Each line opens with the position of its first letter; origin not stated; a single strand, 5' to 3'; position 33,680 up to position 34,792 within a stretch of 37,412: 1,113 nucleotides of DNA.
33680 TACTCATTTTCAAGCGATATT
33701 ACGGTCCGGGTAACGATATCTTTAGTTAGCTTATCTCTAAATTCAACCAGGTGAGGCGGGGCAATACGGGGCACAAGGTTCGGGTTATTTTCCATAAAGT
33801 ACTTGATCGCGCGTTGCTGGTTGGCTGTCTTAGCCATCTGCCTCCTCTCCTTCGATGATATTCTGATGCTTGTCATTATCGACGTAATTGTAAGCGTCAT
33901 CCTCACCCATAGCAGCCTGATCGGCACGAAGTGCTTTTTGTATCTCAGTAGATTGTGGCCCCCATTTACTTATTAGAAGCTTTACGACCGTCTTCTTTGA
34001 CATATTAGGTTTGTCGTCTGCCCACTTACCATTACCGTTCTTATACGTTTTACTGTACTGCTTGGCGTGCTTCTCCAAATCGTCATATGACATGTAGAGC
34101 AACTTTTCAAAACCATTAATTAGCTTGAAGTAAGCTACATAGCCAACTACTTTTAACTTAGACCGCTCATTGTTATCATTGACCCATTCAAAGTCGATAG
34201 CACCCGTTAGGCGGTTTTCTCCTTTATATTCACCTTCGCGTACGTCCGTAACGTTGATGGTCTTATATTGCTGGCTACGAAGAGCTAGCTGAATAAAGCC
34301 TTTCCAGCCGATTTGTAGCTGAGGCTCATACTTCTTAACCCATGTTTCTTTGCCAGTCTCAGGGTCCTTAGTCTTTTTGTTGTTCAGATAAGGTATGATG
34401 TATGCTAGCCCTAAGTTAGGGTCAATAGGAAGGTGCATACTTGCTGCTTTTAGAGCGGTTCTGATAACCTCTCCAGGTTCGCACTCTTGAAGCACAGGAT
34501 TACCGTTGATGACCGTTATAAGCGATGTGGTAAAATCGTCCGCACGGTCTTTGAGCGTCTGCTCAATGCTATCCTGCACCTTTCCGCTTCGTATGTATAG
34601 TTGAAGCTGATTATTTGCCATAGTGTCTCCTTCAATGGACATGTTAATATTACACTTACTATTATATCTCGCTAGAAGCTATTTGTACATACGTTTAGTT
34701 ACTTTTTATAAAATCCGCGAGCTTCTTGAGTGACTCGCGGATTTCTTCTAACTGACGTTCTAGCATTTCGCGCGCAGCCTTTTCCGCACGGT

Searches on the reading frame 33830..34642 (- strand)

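Call 82: search_protein_families(library=pfam, proteins=[window:33830-34642:-], max_evalue=0.001)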
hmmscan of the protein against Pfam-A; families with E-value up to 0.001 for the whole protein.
window:33830-34642:- (270 aa): 1 family
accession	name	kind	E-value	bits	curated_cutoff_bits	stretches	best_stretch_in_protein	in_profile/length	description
PF03837.19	RecT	-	3.2e-42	144.8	24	1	36-247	2-190/198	RecT family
